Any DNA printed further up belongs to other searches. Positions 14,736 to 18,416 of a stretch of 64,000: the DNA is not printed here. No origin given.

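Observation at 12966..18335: ~1789-aa secreted, acidic, Cys-rich coiled-coil protein occupying the VirB6 position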

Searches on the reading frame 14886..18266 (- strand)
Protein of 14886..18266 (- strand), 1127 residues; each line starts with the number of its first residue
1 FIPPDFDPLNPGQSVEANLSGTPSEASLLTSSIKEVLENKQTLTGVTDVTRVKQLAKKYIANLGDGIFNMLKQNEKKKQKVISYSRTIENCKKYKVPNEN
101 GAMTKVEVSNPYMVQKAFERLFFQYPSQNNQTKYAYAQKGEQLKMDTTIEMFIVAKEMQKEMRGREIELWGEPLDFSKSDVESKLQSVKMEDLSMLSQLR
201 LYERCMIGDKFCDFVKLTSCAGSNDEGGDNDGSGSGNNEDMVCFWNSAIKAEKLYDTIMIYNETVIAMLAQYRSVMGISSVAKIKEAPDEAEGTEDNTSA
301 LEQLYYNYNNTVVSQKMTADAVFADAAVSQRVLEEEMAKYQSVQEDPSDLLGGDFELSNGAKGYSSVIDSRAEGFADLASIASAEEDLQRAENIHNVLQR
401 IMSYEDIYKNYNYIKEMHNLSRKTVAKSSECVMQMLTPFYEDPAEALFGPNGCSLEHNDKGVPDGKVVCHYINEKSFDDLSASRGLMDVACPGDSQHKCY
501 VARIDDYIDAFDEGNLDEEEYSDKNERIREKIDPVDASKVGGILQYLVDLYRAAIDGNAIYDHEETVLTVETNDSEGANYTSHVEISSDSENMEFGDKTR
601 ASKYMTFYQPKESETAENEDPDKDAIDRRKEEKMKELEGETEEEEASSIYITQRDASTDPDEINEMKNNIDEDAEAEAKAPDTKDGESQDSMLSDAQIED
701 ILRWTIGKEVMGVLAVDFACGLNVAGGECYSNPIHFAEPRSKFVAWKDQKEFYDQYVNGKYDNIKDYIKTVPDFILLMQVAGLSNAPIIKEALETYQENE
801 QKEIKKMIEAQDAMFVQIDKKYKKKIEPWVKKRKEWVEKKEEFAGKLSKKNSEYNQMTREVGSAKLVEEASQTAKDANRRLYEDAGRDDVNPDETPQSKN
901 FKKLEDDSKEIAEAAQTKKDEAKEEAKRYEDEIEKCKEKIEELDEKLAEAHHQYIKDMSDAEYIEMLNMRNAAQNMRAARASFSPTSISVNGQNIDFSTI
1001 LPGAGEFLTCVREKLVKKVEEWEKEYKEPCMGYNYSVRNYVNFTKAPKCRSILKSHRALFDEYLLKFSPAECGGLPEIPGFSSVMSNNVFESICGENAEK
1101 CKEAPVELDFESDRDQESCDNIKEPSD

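Call 42: find_homologous_proteins(query=A3, max_evalue=0.01)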
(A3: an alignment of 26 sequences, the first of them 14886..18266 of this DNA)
Query A3 (26 sequences) (1127 aa, profile of the alignment): 12 proteins with E <= 0.01 among 8000 candidates.
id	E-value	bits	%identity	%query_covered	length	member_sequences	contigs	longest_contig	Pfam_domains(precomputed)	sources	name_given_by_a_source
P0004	0.0e+0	1083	76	100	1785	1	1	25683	-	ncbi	-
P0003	0.0e+0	1078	82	100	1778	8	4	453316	-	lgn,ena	-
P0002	0.0e+0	1072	100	100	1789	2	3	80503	-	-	-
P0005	0.0e+0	1060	74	100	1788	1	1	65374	-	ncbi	-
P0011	0.0e+0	1031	30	98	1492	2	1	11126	-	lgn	-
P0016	2.1e-296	1004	29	97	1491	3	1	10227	-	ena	-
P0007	6.5e-289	980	49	99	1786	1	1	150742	-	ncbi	-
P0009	6.8e-287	973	45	97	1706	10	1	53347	-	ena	-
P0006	9.2e-282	956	66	100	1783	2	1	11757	-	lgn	-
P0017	4.8e-272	924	29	92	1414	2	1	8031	-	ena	-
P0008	1.5e-243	829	43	97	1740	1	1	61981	-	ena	-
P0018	5.0e-55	205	32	4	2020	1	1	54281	PF21785.4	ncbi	-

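Call 59: predict_structure(alignment_id=A3)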
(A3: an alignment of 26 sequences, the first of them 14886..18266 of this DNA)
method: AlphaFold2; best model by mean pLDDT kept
length: 1127 residues; sequences in the alignment: 26
mean_pLDDT: 57.6   pTM: 0.37
mean pLDDT of the five models: 57.6, 53.8, 51.5, 50.0, 47.8
residues with pLDDT >= 90: 0; 70-90: 389; 50-70: 335; < 50: 403
segments of 3 or more residues with pLDDT < 50: 1-21, 48-92, 130-132, 218-242, 278-283, 288-406, 513-529, 557-619, 640-695, 722-731, 743-748, 1036-1043, 1105-1127
pLDDT, mean of each block of 10 residues (from residue 1): 28 29 60 71 55 35 32 29 30 61 67 64 55 53 58 58 60 73 75 72 69 60 34 37 57 68 62 54 47 33 29 23 29 43 41 27 27 31 34 34 45 71 81 77 84 82 83 80 84 84 82 43 39 67 81 55 27 26 23 29 29 41 62 63 33 32 38 36 34 50 66 64 41 64 49 62 77 74 67 74 79 83 87 83 73 69 70 74 71 74 80 82 80 83 83 78 77 75 66 64 74 85 69 49 53 70 75 63 60 63 47 30 27
secondary structure, 60 per line:
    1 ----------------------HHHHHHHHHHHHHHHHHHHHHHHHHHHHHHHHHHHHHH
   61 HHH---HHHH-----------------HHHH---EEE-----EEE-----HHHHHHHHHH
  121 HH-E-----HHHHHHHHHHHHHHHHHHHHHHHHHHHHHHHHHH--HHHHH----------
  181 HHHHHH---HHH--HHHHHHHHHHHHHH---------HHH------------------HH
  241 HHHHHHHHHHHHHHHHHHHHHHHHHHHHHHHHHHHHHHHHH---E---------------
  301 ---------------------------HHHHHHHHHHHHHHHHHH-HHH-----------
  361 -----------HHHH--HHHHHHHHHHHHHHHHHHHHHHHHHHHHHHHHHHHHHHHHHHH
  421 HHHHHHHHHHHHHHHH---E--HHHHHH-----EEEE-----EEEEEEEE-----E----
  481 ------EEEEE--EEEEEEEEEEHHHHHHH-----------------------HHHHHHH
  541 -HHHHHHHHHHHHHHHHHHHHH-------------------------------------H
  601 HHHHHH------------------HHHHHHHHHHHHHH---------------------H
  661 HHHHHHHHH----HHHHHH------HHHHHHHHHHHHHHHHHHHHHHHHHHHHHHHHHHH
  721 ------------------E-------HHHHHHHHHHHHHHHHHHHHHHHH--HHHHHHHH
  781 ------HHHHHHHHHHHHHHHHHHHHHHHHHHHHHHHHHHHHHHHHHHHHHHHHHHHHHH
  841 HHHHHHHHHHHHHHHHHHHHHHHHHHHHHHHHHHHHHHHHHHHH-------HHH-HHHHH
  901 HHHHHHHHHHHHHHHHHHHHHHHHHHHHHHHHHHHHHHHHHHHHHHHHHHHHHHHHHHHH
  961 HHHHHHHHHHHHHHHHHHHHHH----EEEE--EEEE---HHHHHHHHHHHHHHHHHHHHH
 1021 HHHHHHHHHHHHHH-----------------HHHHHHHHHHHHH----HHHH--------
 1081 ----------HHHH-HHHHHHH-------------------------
elements in order (helices of 4 or more, strands of 3 or more residues): H23-63 H67-70 H88-91 E95-97 E103-105 H111-122 H130-163 H166-170 H181-186 H195-208 H239-281 H328-345 H372-375 H378-436 H443-448 E454-457 E463-470 E487-491 E494-503 H504-510 H534-540 H542-562 H600-606 H625-638 H660-669 H674-679 H686-720 H747-770 H773-780 H787-884 H896-982 E987-990 E993-996 H1000-1034 H1052-1064 H1069-1072 H1091-1094 H1096-1102

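Call 63: fold_search(model_id=the predicted structure, library=pdb)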
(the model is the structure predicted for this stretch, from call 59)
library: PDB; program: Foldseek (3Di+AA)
matches with E <= 10: 343; with E <= 0.001: 0
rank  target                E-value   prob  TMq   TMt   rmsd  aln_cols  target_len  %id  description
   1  9a65_B                4.9e-02  0.47  0.07  0.10  57.9       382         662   11  Integrative model of YVAQ-MCPB by crosslinking MS and deep learning (released 2024-09-18)
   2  8j07_k9               5.8e-02  0.97  0.12  0.04  24.0       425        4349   11  96nm repeat of human respiratory doublet microtubule and associated axonemal complexes (released 2023-07-26)
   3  9y6s_7C               8.0e-02  0.93  0.11  0.04  27.5       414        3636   15  96-nm repeat of the Leishmania tarentolae doublet microtubule (released 2025-12-17)
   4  9a69_B                1.0e-01  0.80  0.10  0.15  61.6       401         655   13  Integrative model of MCPB-MCPC by crosslinking MS and deep learning (released 2024-09-18)
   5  5xg2                  1.1e-01  0.80  0.08  0.29  18.7       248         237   17  Crystal structure of a coiled-coil segment (residues 345-468 and 694-814) of Pyrococcus yayanosii Smc (released 2017-06-07)
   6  7k58_B                1.2e-01  0.44  0.08  0.03  33.4       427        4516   11  Structure of outer-arm dyneins bound to microtubule with microtubule binding state 1(MTBS-1) (released 2021-09-29)
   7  3zx6_A                1.2e-01  0.94  0.11  0.30  22.3       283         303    7  Structure of Hamp(AF1503)-Tsr fusion - Hamp (A291V) mutant (released 2012-02-29)
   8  7a0g_BBB              1.7e-01  0.99  0.12  0.39  13.0       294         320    8  Structure of the SmhB pore of the tripartite alpha-pore forming toxin, Smh, from Serratia marcescens. (released 2021-03-31)
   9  8wjo_B                1.9e-01  0.57  0.08  0.24  21.2       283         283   12  Cryo-EM structure of 8-subunit Smc5/6 arm region (released 2024-06-26)
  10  7sqc_1V               2.0e-01  0.85  0.09  0.32  38.7       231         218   13  Ciliary C1 central pair apparatus isolated from Chlamydomonas reinhardtii (released 2022-04-13)
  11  3zx6_B                2.0e-01  0.85  0.10  0.29  22.7       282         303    9  Structure of Hamp(AF1503)-Tsr fusion - Hamp (A291V) mutant (released 2012-02-29)
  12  7a0g_FFF              2.1e-01  0.63  0.11  0.27  17.3       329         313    9  Structure of the SmhB pore of the tripartite alpha-pore forming toxin, Smh, from Serratia marcescens. (released 2021-03-31)
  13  6grj_B                2.2e-01  0.99  0.12  0.39  12.5       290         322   10  Structure of the AhlB pore of the tripartite alpha-pore forming toxin, AHL, from Aeromonas hydrophila. (released 2019-07-03)
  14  5nnv_A                2.2e-01  0.72  0.10  0.31  15.0       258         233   15  Structure of a Bacillus subtilis Smc coiled coil middle fragment (released 2017-06-21)
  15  7a0g_DDD              2.3e-01  0.99  0.12  0.39  12.9       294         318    8  Structure of the SmhB pore of the tripartite alpha-pore forming toxin, Smh, from Serratia marcescens. (released 2021-03-31)
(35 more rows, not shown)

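Call 68: search_solved_structures(query=A3, max_evalue=1)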
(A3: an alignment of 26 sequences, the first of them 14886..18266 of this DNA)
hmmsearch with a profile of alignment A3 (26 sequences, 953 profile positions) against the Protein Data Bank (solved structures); distinct sequences matched with E-value up to 1: 31.
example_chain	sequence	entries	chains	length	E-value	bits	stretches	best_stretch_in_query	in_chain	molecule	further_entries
6oax_C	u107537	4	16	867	0.03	15.8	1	788-891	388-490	Hyperactive disaggregase ClpB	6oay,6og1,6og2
4gkw_A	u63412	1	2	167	0.034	15.6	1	697-853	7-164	Spindle assembly abnormal protein 6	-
3s84_A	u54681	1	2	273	0.037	15.5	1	690-889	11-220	Apolipoprotein A-IV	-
3wpo_A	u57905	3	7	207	0.05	15.1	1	711-903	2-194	Trimeric autotransporter adhesin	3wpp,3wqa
6h9l_A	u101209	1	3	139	0.07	14.6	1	663-731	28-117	Uncharacterized protein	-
8pjn_i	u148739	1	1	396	0.07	14.6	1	33-166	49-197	E3 ubiquitin-protein transferase MAEA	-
7x5d_A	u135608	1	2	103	0.078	14.4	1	742-823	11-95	Lamin-A/C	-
4rsi_B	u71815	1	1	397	0.083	14.4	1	661-753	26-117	Structural maintenance of chromosomes protein 4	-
4jeu_B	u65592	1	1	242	0.13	13.7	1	743-899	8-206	Syntaxin-1A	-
4lin_A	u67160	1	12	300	0.19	13.2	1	695-838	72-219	Tail needle protein gp26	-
2xzr_A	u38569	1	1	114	0.23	12.9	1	711-822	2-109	IMMUNOGLOBULIN-BINDING PROTEIN EIBD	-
2l7b_A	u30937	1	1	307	0.26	12.7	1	667-860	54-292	Apolipoprotein E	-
5ofo_C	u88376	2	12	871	0.26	12.7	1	788-891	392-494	Chaperone protein ClpB,ATP-dependent Clp protease ATP-binding subunit ClpA,Chaperone prote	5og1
4d2q_A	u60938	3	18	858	0.29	12.6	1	788-891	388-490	CLPB | CHAPERONE PROTEIN CLPB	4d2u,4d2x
6rn2_A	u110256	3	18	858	0.29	12.6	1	788-891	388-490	Chaperone protein ClpB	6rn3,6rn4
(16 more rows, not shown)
